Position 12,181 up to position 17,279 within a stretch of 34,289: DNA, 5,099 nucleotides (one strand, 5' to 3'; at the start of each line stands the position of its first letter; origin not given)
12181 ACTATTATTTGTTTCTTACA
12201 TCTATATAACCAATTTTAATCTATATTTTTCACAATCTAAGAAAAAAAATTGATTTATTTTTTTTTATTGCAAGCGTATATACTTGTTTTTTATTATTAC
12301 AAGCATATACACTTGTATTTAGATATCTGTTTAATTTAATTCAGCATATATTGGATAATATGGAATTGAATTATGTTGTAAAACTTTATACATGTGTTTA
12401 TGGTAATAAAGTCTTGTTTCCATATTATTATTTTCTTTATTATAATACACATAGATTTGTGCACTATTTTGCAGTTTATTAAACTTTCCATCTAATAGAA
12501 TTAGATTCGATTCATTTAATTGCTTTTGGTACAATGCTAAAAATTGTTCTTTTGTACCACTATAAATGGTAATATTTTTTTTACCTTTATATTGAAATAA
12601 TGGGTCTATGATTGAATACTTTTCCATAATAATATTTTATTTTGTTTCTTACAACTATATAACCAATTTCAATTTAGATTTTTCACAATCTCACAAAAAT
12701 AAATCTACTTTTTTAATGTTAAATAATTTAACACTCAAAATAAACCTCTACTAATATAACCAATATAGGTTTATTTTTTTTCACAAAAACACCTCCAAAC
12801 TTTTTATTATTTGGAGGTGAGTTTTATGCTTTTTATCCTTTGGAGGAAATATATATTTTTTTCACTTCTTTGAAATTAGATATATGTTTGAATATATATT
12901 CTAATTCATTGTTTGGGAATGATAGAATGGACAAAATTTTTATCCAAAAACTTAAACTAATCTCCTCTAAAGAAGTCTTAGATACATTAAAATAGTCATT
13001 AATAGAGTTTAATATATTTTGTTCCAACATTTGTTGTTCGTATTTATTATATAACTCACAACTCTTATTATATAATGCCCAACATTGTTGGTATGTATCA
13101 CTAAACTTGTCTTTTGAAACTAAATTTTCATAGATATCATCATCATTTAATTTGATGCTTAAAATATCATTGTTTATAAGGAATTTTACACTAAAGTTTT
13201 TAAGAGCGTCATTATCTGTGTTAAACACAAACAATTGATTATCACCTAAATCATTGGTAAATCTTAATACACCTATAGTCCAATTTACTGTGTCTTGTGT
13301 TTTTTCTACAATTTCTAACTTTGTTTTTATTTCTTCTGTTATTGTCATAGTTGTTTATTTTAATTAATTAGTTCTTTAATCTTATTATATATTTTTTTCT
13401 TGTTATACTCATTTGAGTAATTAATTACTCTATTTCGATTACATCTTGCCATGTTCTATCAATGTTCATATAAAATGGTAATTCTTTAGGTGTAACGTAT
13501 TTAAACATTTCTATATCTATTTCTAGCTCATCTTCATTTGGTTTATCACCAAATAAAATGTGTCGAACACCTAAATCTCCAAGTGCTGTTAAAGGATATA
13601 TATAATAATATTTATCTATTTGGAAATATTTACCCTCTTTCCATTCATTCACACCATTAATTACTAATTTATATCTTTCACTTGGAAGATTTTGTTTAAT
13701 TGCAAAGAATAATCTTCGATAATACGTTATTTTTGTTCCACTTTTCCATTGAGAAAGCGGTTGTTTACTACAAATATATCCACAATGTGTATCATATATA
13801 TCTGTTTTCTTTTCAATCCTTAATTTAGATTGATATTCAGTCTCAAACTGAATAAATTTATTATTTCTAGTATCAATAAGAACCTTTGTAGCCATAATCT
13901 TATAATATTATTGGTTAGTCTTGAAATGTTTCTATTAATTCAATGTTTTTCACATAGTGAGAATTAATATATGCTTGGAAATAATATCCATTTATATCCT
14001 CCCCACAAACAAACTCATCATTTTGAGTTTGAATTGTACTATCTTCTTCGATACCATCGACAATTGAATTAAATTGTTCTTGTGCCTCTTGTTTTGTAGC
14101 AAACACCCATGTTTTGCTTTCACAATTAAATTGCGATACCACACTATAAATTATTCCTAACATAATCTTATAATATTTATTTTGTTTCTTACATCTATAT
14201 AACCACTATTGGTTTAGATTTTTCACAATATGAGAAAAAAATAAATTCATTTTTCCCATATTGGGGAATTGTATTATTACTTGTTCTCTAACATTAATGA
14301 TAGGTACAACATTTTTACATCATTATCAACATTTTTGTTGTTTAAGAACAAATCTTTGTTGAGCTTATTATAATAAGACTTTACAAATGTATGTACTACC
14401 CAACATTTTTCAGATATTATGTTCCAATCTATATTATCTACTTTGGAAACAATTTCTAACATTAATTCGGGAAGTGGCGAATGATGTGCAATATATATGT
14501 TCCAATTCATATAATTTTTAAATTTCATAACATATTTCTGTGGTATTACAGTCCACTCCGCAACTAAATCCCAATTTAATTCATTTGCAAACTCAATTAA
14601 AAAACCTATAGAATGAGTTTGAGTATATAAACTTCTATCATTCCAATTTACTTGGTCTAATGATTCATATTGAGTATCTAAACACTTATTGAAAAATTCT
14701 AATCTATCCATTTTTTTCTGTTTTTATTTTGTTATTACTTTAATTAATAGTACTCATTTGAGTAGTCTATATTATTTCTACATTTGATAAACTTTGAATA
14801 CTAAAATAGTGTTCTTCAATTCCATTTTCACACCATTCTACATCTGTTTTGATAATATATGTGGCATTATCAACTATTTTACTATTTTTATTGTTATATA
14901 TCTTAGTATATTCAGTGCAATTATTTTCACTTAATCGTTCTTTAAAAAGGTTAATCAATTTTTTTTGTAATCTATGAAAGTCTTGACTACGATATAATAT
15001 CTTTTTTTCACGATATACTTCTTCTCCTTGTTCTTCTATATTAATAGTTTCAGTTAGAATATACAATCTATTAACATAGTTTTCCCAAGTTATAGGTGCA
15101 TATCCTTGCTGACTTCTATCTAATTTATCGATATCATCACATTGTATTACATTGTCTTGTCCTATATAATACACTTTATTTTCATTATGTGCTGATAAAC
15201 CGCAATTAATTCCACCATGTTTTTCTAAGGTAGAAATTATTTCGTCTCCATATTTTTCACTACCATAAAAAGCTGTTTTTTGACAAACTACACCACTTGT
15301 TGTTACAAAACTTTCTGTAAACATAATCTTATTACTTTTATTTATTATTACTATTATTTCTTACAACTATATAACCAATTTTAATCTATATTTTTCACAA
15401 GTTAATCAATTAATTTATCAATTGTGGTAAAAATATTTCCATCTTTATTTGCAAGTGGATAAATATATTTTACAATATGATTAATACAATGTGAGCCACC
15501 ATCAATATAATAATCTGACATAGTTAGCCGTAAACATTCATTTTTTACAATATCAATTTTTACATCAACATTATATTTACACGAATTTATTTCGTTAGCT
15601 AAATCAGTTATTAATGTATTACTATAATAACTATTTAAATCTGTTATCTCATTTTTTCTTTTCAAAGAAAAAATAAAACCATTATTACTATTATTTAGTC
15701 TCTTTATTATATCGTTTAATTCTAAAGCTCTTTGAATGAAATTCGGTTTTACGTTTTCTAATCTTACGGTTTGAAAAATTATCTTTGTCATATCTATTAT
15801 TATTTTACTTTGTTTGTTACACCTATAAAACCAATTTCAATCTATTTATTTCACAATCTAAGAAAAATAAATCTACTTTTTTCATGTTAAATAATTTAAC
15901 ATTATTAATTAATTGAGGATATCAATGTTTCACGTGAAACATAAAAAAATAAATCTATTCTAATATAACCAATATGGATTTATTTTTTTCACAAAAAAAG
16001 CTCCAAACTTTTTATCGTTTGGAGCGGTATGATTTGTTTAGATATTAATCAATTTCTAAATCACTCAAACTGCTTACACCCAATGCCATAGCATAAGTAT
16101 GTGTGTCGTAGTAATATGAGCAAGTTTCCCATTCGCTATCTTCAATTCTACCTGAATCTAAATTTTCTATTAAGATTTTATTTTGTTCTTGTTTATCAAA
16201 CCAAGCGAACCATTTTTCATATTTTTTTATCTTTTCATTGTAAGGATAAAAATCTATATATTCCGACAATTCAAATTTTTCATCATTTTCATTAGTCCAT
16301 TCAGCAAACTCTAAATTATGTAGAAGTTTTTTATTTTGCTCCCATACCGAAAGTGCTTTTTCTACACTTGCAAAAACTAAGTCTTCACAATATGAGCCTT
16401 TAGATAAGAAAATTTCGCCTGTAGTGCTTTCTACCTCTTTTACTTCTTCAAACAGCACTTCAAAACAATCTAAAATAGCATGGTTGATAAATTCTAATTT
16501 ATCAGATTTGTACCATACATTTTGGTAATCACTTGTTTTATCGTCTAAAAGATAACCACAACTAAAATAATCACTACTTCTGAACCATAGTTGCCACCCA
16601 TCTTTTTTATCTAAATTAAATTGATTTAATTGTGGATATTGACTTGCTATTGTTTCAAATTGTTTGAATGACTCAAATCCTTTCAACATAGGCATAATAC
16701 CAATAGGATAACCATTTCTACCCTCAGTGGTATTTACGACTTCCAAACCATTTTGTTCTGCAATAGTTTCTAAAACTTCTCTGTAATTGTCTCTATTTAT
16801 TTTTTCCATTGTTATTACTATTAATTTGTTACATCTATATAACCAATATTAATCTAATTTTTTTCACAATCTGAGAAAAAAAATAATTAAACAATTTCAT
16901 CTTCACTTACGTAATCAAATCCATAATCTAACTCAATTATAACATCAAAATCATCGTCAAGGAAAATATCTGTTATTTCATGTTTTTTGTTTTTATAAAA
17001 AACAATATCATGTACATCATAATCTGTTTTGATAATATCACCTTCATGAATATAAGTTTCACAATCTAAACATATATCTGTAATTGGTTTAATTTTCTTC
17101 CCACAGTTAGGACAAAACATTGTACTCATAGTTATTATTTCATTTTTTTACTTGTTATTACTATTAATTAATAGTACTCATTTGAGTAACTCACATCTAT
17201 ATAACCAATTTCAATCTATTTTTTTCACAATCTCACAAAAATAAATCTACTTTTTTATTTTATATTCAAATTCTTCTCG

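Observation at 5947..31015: About 45 copies of one promoter-like element make almost every small ORF its own terminator-promoter cassette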

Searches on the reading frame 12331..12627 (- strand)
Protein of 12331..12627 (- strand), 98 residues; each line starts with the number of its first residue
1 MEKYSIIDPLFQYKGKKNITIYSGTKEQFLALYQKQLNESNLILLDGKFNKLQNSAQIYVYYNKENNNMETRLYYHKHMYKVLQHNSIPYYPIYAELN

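Call 90: search_protein_families(library=pfam, proteins=[window:12331-12627:-], max_evalue=0.05)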
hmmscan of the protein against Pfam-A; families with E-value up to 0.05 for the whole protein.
window:12331-12627:- (98 aa): 1 family
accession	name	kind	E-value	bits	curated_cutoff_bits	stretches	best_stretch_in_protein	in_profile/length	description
PF16285.10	DUF4931_N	-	0.031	14.8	24.1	1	38-85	34-80/124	Domain of unknown function (DUF4931) N-terminal domain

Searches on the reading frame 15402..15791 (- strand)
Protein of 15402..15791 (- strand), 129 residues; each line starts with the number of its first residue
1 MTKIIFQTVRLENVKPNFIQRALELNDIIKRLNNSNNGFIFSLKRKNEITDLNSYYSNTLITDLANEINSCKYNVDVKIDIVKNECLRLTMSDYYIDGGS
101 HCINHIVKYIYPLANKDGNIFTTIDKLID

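Call 90: search_protein_families(library=pfam, proteins=[window:15402-15791:-], max_evalue=0.05)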
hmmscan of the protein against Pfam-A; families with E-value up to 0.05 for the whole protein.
window:15402-15791:- (129 aa): 0 families

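Call 98: find_homologous_proteins(query=window:15402-15791:-)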
Query window:15402-15791:- (129 aa): 1 proteins with E <= 0.001 among 8 candidates.
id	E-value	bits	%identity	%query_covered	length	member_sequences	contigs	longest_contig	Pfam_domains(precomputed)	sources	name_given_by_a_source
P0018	5.1e-74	264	97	100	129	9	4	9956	-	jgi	jgi:hypothetical protein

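Call 99: find_encoding_contigs(protein=P0018, flank=10000, max_places=6)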
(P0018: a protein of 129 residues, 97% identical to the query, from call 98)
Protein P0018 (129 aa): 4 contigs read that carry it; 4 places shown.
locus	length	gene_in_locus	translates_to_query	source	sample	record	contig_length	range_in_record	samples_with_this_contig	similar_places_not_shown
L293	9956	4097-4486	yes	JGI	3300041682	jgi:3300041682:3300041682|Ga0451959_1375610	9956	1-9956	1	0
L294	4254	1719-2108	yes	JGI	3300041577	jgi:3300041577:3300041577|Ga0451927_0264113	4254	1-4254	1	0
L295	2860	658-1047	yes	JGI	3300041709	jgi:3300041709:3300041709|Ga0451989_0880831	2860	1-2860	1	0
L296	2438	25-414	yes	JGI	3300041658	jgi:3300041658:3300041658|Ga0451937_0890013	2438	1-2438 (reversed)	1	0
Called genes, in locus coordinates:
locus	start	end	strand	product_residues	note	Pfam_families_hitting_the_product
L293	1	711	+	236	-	?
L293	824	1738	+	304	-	-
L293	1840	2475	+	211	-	-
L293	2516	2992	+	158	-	-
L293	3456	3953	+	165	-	-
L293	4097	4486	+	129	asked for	-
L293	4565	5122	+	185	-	-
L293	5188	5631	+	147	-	PF05265:DUF723, PF14311:DUF4379 (faint), PF05265:DUF723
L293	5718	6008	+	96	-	-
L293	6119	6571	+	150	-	-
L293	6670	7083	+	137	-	-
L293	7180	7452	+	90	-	-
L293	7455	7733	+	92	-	-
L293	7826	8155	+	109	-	-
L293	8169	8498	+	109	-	-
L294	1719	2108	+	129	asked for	-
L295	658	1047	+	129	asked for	-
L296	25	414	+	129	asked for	-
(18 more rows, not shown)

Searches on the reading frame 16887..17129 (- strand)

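Call 90: search_protein_families(library=pfam, proteins=[window:16887-17129:-], max_evalue=0.05)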
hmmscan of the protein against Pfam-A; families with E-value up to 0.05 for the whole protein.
window:16887-17129:- (80 aa): 6 families
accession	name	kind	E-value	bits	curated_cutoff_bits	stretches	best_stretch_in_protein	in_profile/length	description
PF12773.13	DZR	-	0.00096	19.7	27.3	1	5-28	14-35/45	Double zinc ribbon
PF13240.11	Zn_Ribbon_1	-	0.0089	16.2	25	1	5-23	1-19/23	zinc-ribbon domain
PF13248.11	Zn_ribbon_3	-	0.0094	15.8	27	1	6-24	5-23/26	zinc-ribbon domain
PF04981.18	NMD3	-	0.01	15.8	24.9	1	6-36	1-30/243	NMD3 family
PF18439.7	zf_UBZ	-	0.029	14.5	25.6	0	3-14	2-13/32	Ubiquitin-Binding Zinc Finger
PF18912.6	DZR_2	-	0.048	13.9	27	0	6-27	10-31/56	Double zinc ribbon domain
